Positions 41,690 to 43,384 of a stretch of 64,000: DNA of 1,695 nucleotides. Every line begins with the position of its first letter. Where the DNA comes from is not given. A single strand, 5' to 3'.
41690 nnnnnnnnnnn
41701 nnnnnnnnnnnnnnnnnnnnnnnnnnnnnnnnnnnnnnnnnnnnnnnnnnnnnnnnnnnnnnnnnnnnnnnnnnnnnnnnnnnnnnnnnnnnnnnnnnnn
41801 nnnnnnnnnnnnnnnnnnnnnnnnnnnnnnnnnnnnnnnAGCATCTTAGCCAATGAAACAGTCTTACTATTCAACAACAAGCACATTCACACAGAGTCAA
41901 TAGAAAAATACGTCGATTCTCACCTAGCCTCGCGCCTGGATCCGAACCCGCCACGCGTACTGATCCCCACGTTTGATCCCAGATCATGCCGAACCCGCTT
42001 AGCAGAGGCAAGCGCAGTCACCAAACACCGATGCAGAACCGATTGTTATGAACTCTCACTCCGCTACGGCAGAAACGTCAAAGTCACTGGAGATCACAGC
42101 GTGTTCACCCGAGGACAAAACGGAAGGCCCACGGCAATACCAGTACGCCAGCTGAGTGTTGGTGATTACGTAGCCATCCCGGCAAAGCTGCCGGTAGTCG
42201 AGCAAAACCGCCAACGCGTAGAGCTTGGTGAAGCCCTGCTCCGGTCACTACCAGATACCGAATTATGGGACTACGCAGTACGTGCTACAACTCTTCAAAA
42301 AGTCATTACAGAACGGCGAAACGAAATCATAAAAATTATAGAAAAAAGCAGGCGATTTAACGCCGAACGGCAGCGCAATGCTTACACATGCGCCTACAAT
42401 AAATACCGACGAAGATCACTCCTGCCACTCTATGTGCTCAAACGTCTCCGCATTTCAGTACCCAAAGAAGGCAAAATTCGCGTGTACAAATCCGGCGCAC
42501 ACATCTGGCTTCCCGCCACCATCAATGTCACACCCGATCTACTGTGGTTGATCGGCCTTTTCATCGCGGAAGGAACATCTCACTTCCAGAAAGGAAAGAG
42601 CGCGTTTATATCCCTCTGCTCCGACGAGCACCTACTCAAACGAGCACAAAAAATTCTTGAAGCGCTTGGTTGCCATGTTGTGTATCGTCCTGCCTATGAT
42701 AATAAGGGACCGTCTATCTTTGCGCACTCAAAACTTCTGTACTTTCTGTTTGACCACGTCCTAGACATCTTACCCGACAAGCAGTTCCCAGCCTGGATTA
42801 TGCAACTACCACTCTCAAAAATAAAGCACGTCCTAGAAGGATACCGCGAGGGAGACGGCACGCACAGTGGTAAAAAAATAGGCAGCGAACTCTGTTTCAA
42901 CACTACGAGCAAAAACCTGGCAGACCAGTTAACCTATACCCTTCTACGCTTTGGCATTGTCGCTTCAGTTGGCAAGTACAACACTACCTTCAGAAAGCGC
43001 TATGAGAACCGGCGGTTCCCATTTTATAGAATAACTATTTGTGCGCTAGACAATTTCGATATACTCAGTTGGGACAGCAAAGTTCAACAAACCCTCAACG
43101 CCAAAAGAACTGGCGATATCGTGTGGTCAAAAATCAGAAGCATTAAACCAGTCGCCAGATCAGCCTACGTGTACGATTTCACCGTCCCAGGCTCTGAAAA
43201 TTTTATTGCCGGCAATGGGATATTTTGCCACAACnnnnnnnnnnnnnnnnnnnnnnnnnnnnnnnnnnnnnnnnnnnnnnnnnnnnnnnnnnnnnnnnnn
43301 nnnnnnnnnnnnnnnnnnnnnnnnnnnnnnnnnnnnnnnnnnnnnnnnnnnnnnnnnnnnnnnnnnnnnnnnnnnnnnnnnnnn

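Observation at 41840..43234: Full-size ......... intein inside a UDP-glucuronate decarboxylase (UXS/RmlB-like) gene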

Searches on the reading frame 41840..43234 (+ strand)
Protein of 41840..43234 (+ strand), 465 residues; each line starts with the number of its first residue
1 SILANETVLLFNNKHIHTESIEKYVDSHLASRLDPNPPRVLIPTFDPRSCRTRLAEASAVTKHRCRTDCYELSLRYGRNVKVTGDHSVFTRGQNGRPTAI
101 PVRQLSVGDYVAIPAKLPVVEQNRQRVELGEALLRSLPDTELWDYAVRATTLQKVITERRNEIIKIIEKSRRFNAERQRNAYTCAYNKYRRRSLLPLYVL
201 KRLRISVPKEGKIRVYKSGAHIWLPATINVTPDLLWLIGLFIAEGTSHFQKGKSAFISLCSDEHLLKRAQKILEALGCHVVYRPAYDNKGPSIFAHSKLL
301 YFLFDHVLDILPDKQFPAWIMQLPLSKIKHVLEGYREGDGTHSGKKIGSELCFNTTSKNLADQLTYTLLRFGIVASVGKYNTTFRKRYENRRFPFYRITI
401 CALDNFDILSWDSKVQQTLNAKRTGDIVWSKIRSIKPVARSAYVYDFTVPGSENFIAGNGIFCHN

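Call 7: search_solved_structures(query=window:41840-43234:+, max_evalue=0.01, show_alignments=3)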
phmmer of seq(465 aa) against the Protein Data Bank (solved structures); distinct sequences matched with E-value up to 0.01: 12.
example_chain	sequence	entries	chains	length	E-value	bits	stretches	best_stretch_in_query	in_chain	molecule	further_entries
2cw7_A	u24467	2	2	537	5.9e-21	77.7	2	41-146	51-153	Endonuclease PI-PkoII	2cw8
5o9i_A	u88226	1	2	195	6.7e-13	51.2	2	51-125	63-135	Transcription initiation factor IIB,Transcription initiation factor IIB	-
5o9j_A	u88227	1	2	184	1.4e-09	40.3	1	424-463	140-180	Transcription initiation factor IIB,Transcription initiation factor IIB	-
7qsu_A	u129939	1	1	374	1.5e-07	33.6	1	231-460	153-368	V-ATPase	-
6rpq_A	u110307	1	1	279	1.7e-05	26.8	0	425-465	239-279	Ubiquitin-like protein SMT3,1108aa long hypothetical cell division control protein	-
4e2u_A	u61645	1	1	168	5e-05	25.2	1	421-465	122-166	Pho radA intein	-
2lqm_A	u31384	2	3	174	0.00015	23.7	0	424-465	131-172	Pho radA intein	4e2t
4o1r_A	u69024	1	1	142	0.001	20.9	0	422-465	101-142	Replicative DNA helicase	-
6frg_A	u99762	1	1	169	0.0021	19.8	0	424-463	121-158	Replicative DNA helicase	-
6frh_A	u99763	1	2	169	0.0021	19.8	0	424-463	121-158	Replicative DNA helicase,Replicative DNA helicase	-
1mi8_A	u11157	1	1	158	0.003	19.4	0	423-463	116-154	DnaB intein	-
6rpp_A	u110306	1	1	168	0.0032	19.2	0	427-464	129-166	Cell division control protein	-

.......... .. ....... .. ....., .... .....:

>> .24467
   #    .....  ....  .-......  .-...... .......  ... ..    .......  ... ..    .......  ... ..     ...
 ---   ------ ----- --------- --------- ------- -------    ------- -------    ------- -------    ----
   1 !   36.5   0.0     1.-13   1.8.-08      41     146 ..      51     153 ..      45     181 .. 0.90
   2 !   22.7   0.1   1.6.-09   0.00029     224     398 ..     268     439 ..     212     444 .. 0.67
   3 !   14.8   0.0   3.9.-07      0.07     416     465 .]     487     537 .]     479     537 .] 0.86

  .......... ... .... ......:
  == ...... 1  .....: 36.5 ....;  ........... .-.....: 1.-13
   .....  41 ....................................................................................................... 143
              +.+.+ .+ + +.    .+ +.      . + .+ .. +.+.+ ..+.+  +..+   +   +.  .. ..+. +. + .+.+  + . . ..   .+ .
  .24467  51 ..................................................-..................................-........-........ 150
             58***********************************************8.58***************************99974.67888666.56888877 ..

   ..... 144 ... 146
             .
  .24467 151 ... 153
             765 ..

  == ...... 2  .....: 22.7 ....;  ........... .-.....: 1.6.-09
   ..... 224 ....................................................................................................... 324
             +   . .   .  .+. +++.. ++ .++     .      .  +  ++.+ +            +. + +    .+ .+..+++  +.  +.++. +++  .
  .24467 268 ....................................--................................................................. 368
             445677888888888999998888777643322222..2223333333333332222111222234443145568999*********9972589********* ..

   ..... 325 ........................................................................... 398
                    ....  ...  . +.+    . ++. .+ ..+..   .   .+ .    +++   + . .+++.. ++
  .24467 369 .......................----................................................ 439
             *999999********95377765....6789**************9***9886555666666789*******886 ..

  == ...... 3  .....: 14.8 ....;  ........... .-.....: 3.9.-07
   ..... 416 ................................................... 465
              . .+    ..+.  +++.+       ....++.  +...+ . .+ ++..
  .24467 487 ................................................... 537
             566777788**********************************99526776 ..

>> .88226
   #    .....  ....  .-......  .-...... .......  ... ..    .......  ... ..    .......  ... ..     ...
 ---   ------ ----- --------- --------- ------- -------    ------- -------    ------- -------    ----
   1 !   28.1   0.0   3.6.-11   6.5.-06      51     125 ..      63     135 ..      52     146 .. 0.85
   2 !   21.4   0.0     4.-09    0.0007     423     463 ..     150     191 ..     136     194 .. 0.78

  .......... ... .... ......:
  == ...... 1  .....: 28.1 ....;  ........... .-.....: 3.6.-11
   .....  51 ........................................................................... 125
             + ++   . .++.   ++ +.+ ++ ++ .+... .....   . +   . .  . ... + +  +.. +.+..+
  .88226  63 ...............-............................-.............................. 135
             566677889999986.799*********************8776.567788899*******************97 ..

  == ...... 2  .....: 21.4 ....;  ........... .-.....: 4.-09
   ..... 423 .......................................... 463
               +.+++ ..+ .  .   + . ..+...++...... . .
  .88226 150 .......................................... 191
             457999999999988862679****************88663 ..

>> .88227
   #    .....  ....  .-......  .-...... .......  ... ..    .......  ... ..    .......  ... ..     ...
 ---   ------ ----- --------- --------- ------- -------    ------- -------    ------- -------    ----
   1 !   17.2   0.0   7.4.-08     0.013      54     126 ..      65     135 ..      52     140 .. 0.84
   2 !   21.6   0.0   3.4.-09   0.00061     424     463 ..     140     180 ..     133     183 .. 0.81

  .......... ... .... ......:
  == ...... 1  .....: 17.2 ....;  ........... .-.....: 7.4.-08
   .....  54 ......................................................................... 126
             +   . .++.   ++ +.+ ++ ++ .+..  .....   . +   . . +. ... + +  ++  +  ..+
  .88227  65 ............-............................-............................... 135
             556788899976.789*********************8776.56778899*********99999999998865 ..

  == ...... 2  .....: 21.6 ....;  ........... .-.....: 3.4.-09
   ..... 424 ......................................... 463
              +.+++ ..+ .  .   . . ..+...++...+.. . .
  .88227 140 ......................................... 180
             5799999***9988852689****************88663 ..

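Call 31: find_related_loci(query=A1, collection=genome_contigs, flank=4000)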
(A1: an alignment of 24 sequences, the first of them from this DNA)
Query A1 (465 aa) in genome_contigs; peptide patterns used: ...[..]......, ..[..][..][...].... (x = any residue, [..] = any of these).
437 stretches matched a pattern; 341 encode a relative of the query (tblastn E <= 1e-3); the best 80 are kept; 80 distinct loci.
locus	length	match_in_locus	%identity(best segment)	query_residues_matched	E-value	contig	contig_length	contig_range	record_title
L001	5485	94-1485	59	1-465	0e+0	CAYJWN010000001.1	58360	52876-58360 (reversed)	MAG TPA_asm: uncultured Planctomycetales bacterium isolate ERP125453_co1_486 genome assembly, contig: NODE_342_length_58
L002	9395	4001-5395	54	1-465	1e-178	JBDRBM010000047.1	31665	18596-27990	MAG: Candidatus Omnitrophota bacterium isolate MEGAHIT-group-1.126 k141_1375545, whole genome shotgun sequence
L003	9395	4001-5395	53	1-465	4e-175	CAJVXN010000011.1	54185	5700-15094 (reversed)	TPA_asm: uncultured bacterium isolate DRR093005_bin.42_MetaBAT_v2.12.1_MAG genome assembly, contig: NODE_270_length_5418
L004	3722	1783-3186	52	1-465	0e+0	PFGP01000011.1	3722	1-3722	MAG: Candidatus Omnitrophica bacterium CG12_big_fil_rev_8_21_14_0_65_43_15 CG12_8_21_14_0.65_scaffold_13408_c, whole gen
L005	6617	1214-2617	52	1-465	6e-175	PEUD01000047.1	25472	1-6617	MAG: Candidatus Omnitrophica bacterium CG02_land_8_20_14_3_00__42_8 CG02_land_8_20_14_3.00_150_scaffold_860_c, whole gen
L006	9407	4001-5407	53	1-465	3e-171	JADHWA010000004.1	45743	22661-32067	MAG: Candidatus Omnitrophota bacterium isolate BS750m-G15 BS-750m-C639, whole genome shotgun sequence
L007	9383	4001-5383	53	1-465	3e-164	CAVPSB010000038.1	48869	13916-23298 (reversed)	MAG: uncultured Candidatus Rokubacteria bacterium isolate MFD10007.bin.2.196 genome assembly, contig: contig_67194, whol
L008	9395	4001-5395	48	1-465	1e-159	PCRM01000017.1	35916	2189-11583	MAG: Candidatus Nealsonbacteria bacterium CG23_combo_of_CG06-09_8_20_14_all_40_13 CG23_scaffold_197_c, whole genome shot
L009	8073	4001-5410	51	1-465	1e-159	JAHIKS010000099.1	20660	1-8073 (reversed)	MAG: Candidatus Altiarchaeota archaeon isolate KR13_N1.mb.66 KR13_N1.mb.66_k141_153996, whole genome shotgun sequence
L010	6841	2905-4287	49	1-465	1e-157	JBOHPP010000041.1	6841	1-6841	MAG: Candidatus Rokuibacteriota bacterium isolate M3-S_metawrap_bin.167 k127_2091882, whole genome shotgun sequence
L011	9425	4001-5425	51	1-465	1e-156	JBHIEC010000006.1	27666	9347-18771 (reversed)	MAG: Anaerolineae bacterium isolate b3.sp2_bin.41 NODE_380_length_27666_cov_8.832567, whole genome shotgun sequence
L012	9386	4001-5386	49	1-465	3e-154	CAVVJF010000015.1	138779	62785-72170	MAG: uncultured Candidatus Rokubacteria bacterium isolate MFD04850.bin.2.326 genome assembly, contig: contig_35829, whol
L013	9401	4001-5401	50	1-465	3e-154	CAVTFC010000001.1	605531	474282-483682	MAG: uncultured Candidatus Rokubacteria bacterium isolate MFD00962.bin.2.190 genome assembly, contig: contig_10962, whol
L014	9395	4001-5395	61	1-465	0e+0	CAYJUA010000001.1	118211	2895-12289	MAG TPA_asm: uncultured Planctomycetia bacterium isolate ERP125453_co1_428 genome assembly, contig: NODE_64_length_11821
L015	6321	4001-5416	49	1-465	5e-150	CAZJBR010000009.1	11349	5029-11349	MAG TPA_asm: uncultured Methanosarcinales archaeon isolate binchicken_co38_212 genome assembly, contig: NODE_12141_lengt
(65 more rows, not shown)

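Call 40: search_dna_similar(query=window:41840-43234:+, collection=phages, mode=protein, max_rows=10)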
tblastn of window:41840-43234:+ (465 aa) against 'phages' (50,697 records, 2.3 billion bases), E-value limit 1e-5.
Records with a match: 8; places in all: 8; records where one place covers at least 80% of the query: 0.
Best place of each record, by identity: <60% 8.
By first word of the organism name: Bacillus 8.
By host as written in the record: Bacillus licheniformis KKP_3876 2; Bacillus licheniformis KKP_3373 2; Bacillus subtilis 2; Bacillus sp 1; Bacillus licheniformis 1.
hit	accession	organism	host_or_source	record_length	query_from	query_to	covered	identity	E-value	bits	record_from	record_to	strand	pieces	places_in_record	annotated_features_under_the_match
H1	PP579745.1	Bacillus phage KKP_4050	Bacillus licheniformis KKP_3876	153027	229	465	51%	27.5%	1e-6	57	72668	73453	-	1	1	hypothetical protein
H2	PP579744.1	Bacillus phage KKP_4049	Bacillus licheniformis KKP_3876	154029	229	465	51%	27.5%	1e-6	57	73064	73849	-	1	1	hypothetical protein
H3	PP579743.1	Bacillus phage KKP_4048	Bacillus licheniformis KKP_3373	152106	229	465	51%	27.5%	1e-6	57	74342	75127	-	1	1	hypothetical protein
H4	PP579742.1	Bacillus phage KKP_4047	Bacillus licheniformis KKP_3373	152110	229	465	51%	27.5%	1e-6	57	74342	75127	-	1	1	hypothetical protein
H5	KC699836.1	Bacillus phage SIOphi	Bacillus subtilis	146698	229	465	51%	27.5%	2e-6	57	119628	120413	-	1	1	putative helicase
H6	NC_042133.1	Bacillus phage SIOphi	Bacillus subtilis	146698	229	465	51%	27.5%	2e-6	57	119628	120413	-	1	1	DNA helicase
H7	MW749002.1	Bacillus phage vB_BspH_Mawwa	Bacillus sp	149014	229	465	51%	27.5%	5e-6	55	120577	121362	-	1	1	putative DEAD/DEAH box helicase family protein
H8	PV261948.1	Bacillus phage vB_BliM_Yucatan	Bacillus licheniformis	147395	229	465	51%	26.8%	8e-6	55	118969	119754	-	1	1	DNA helicase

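Call 42: predict_structure(alignment_id=A1)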
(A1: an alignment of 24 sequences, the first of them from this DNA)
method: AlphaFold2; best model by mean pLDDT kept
length: 465 residues; sequences in the alignment: 24
mean_pLDDT: 91.8   pTM: 0.90
mean pLDDT of the five models: 91.8, 90.8, 90.7, 90.7, 88.6
residues with pLDDT >= 90: 379; 70-90: 68; 50-70: 14; < 50: 4
segments of 3 or more residues with pLDDT < 50: 343-346
pLDDT, mean of each block of 10 residues (from residue 1): 96 94 89 72 94 95 95 97 96 91 97 97 95 94 95 95 94 83 93 96 95 89 95 98 93 89 96 96 91 95 92 86 97 91 54 91 96 95 71 87 93 93 95 97 95 93 94
secondary structure, 60 per line:
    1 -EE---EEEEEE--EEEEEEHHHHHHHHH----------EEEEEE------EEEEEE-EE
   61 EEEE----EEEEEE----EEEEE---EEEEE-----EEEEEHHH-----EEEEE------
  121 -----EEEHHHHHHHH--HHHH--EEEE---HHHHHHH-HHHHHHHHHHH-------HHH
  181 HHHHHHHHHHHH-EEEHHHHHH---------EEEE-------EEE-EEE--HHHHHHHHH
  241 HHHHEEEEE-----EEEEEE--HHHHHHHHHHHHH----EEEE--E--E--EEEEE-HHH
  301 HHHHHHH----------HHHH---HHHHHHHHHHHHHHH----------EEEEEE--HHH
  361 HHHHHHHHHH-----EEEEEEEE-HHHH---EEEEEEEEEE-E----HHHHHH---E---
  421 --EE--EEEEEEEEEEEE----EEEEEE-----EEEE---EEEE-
elements in order: E7-12 E15-20 H21-29 E40-45 E52-57 E59-64 E69-74 E79-83 E87-91 E97-101 E110-114 E126-128 H129-136 H139-142 E145-148 H152-158 H160-170 H178-192 E194-196 H197-202 E212-215 E223-225 E227-229 H232-244 E245-249 E255-260 H263-275 E280-283 E292-296 H298-307 H318-321 H325-339 E350-355 H358-370 E376-383 H385-388 E392-401 H408-413 E427-438 E443-448 E454-457 E461-464

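Call 44: fold_search(model_id=the predicted structure, library=pdb)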
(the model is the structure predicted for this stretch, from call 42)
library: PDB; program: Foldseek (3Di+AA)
matches with E <= 10: 582; with E <= 0.001: 72
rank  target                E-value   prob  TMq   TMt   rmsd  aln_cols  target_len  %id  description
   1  2cw7                  7.8e-30  1.00  0.72  0.63   9.0       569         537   20  Crystal structure of intein homing endonuclease II (released 2006-04-18)
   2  7qsu                  2.2e-18  1.00  0.61  0.76   6.4       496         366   17  Crystal structure of homing endonuclease-associated TliVMA intein (C1A, d333-339) (released 2022-03-30)
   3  7qss                  5.2e-18  1.00  0.61  0.66   6.7       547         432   17  Crystal structure of homing endonuclease-associated TliVMA intein (C1A) (released 2022-03-30)
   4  7qst                  1.9e-15  1.00  0.53  0.66   8.1       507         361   15  Crystal structure of homing endonuclease-associated PhoVMA intein (C1A) (released 2022-03-30)
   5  1dq3                  2.3e-15  1.00  0.33  0.34  16.3       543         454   14  CRYSTAL STRUCTURE OF AN ARCHAEAL INTEIN-ENCODED HOMING ENDONUCLEASE PI-PFUI (released 2000-07-05)
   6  1ef0_A                1.2e-11  1.00  0.41  0.44  24.7       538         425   13  CRYSTAL STRUCTURE OF PI-SCEI MINIPRECURSOR (released 2000-06-07)
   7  1vde_B                2.5e-11  1.00  0.43  0.46  24.8       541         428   14  PI-SCEI, A HOMING ENDONUCLEASE WITH PROTEIN SPLICING ACTIVITY (released 1998-04-08)
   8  1vde_A                3.6e-10  1.00  0.37  0.40  26.8       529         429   12  PI-SCEI, A HOMING ENDONUCLEASE WITH PROTEIN SPLICING ACTIVITY (released 1998-04-08)
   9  1jva_B                3.6e-10  1.00  0.39  0.41  25.2       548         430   12  CRYSTAL STRUCTURE OF THE VMA1-DERIVED ENDONUCLEASE BEARING THE N AND C EXTEIN PROPEPTIDES (released 2002-08-29)
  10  1jva_A                4.4e-09  1.00  0.39  0.42  25.1       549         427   13  CRYSTAL STRUCTURE OF THE VMA1-DERIVED ENDONUCLEASE BEARING THE N AND C EXTEIN PROPEPTIDES (released 2002-08-29)
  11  1um2_A                4.6e-09  1.00  0.41  0.45  25.6       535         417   14  Crystal Structure of the Vma1-Derived Endonuclease with the Ligated Extein Segment (released 2004-09-22)
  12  1ef0_B                7.9e-09  1.00  0.36  0.41  26.1       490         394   13  CRYSTAL STRUCTURE OF PI-SCEI MINIPRECURSOR (released 2000-06-07)
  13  1um2_B                8.8e-09  1.00  0.43  0.46  25.1       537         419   13  Crystal Structure of the Vma1-Derived Endonuclease with the Ligated Extein Segment (released 2004-09-22)
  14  1lws_A                4.2e-08  1.00  0.40  0.43  26.0       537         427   14  Crystal structure of the intein homing endonuclease PI-SceI bound to its recognition sequence (released 2002-09-27)
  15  1dfa                  4.4e-08  1.00  0.43  0.48   9.5       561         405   11  CRYSTAL STRUCTURE OF PI-SCEI IN C2 SPACE GROUP (released 1999-12-08)
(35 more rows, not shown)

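Call 67: search_protein_representatives(protein=window:41840-43234:+)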
Query: 465 residues. Proteins with E-value up to 0.001 (for the whole library): 2595; up to 1e-10: 562; up to 1e-30: 62. The best 150 are listed.
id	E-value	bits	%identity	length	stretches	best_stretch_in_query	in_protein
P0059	7.7e-143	492.7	49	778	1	1-465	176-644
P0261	5.0e-115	401.1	46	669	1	36-465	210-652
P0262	2.1e-91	323.2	40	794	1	50-465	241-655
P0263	8.7e-83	294.8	40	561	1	43-465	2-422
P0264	5.7e-79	282.2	35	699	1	1-465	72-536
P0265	3.5e-75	269.7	37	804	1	28-465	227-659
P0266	1.2e-72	261.4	42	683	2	228-465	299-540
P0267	2.1e-65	237.5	42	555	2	220-465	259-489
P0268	5.6e-61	222.9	43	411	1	195-465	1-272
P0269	2.8e-58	214.0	35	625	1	35-465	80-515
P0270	2.1e-55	204.5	42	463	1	1-274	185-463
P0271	8.0e-55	202.6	34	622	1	1-465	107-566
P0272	1.3e-53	198.6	32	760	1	31-465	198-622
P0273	1.3e-53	198.6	41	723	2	220-465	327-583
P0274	2.4e-52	194.5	36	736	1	53-465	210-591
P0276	3.5e-52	193.9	33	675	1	1-464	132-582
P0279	8.4e-51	189.3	31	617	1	4-465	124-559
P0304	4.8e-37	144.0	31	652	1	1-464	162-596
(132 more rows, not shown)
